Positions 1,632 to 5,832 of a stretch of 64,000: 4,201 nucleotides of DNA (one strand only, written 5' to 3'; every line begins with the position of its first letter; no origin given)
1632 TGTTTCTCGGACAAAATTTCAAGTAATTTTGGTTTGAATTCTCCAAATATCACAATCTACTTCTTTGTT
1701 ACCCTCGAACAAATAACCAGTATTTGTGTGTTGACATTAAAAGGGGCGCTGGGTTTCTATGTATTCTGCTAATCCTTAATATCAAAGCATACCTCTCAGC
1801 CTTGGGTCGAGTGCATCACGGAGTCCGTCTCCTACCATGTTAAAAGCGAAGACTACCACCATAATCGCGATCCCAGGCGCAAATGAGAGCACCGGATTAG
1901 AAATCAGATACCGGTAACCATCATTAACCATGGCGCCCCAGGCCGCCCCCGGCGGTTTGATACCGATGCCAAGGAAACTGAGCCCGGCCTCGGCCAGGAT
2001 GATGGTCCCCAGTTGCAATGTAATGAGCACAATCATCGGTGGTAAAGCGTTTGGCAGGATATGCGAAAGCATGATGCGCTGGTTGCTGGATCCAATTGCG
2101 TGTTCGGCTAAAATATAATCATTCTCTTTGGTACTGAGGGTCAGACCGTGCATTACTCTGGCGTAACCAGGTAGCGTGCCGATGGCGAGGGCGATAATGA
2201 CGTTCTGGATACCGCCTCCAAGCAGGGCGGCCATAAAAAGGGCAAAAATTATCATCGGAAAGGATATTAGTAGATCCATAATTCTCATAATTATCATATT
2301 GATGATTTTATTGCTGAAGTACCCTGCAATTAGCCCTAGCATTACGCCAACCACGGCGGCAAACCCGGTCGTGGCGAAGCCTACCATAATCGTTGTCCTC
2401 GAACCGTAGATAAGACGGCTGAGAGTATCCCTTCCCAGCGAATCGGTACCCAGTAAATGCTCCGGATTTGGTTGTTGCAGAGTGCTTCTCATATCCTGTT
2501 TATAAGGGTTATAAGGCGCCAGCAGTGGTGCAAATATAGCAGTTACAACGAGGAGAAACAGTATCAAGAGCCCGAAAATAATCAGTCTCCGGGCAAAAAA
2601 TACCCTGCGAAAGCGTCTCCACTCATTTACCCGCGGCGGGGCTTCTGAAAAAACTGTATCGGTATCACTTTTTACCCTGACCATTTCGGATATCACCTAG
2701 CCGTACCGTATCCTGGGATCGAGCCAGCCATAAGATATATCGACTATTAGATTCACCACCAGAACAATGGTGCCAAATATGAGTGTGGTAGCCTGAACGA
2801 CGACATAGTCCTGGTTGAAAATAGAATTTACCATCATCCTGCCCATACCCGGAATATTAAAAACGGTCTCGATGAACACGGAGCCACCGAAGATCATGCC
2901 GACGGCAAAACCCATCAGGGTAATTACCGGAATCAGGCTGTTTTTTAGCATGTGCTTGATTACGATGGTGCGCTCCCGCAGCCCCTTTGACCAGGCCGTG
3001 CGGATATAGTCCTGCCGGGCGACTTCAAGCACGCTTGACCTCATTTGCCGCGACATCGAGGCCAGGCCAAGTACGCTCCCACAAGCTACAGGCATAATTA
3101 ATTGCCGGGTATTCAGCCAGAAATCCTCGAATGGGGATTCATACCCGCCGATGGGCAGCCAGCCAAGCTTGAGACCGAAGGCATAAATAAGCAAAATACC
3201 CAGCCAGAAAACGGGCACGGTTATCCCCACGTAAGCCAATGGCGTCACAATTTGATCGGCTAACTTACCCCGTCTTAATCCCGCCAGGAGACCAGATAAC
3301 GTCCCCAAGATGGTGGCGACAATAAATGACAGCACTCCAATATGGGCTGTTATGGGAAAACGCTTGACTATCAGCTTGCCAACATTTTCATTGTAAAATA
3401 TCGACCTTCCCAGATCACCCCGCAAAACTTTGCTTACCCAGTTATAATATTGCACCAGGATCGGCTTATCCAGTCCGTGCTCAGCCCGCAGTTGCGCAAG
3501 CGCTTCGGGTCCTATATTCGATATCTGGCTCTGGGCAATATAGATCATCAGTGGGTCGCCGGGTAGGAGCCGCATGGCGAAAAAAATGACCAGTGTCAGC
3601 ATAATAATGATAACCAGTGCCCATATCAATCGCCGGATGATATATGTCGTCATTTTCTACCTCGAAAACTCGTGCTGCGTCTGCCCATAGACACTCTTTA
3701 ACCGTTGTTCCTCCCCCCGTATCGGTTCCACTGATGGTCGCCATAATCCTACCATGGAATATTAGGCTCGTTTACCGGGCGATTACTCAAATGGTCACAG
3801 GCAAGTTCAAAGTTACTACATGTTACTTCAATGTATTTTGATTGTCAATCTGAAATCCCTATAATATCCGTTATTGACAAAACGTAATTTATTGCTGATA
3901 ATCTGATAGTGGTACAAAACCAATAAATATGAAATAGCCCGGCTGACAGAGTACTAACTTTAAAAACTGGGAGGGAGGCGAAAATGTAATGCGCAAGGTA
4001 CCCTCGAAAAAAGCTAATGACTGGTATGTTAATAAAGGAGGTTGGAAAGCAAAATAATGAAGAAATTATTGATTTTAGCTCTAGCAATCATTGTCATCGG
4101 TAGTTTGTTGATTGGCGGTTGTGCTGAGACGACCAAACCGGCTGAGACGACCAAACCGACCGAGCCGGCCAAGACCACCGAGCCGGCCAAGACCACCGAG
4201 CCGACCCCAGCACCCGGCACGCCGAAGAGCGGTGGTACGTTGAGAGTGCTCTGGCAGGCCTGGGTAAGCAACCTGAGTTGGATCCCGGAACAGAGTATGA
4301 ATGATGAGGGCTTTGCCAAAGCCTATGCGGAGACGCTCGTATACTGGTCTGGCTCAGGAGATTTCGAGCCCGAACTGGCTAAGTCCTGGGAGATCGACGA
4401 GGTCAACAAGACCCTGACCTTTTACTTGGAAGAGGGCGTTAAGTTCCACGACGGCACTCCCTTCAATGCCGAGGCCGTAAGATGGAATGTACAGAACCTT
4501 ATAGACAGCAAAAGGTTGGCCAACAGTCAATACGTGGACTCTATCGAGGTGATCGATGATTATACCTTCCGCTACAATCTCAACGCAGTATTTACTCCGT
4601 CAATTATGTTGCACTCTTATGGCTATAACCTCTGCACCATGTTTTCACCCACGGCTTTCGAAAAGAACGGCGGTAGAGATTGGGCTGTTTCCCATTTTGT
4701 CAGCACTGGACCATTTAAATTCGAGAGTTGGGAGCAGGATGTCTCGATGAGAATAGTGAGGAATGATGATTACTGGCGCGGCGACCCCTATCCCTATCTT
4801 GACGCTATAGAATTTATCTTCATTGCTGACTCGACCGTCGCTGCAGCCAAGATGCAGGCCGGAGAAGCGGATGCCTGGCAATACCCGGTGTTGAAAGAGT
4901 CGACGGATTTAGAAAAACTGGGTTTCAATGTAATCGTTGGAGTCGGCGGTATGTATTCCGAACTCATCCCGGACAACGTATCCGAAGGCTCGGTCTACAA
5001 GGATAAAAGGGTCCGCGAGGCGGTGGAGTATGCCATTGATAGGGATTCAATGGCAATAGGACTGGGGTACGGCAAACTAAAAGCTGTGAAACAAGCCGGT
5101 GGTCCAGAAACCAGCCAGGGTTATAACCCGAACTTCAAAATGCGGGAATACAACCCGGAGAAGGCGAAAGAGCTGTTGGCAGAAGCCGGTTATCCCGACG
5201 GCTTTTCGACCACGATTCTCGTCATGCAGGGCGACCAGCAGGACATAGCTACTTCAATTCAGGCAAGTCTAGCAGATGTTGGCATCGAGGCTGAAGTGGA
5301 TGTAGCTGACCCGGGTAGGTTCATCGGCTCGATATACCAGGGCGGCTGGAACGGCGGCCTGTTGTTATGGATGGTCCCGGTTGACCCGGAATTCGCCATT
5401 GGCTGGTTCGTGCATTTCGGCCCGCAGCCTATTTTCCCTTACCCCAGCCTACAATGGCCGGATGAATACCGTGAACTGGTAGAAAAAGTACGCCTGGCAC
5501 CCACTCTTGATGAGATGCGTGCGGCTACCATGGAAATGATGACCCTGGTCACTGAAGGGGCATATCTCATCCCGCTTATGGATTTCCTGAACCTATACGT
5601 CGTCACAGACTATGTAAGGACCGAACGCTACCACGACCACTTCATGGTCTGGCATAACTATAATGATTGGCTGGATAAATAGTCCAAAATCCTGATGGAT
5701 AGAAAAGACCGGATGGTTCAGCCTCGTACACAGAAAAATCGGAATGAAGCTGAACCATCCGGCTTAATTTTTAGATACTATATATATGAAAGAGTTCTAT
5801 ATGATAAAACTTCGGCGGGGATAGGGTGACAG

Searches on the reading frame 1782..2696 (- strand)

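Call 25: search_protein_families(library=pfam, proteins=[window:1782-2696:-], max_evalue=0.001)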
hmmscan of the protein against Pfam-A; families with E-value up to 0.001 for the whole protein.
window:1782-2696:- (304 aa): 2 families
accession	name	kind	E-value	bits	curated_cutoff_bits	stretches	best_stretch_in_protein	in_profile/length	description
PF00528.27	BPD_transp_1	-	8.1e-31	107.6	26.4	1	117-301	1-183/184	Binding-protein-dependent transport system inner membrane component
PF12911.12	OppC_N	-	2.5e-13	50.1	23.9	1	26-76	3-53/53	N-terminal TM domain of oligopeptide transport permease C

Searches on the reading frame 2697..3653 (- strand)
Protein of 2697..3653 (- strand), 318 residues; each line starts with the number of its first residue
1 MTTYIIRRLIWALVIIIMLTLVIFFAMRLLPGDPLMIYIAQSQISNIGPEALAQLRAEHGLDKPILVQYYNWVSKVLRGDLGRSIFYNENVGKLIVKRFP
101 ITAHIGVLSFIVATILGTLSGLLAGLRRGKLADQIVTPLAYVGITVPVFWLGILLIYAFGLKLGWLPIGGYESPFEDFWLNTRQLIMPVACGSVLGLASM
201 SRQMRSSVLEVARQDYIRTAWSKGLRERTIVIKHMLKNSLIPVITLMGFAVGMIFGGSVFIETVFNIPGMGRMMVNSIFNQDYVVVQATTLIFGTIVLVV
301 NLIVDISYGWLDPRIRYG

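Call 25: search_protein_families(library=pfam, proteins=[window:2697-3653:-], max_evalue=0.001)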
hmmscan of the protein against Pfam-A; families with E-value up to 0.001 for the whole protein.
window:2697-3653:- (318 aa): 2 families
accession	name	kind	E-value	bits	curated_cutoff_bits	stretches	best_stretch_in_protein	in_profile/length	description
PF00528.27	BPD_transp_1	-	4.3e-42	144.4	26.4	1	117-316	1-183/184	Binding-protein-dependent transport system inner membrane component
PF19300.4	BPD_transp_1_N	-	2.5e-14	53.9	23.8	1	1-103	1-111/114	Binding-prot-dependent transport system membrane comp, N-term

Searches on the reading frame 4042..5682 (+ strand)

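Call 25: search_protein_families(library=pfam, proteins=[window:4042-5682:+], max_evalue=0.001)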
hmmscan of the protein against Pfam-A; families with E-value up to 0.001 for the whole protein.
window:4042-5682:+ (546 aa): 1 family
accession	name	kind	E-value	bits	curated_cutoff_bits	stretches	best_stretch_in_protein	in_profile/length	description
PF00496.27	SBP_bac_5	-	1.4e-77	261.7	32.4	1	108-445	2-348/368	Bacterial extracellular solute-binding proteins, family 5 Middle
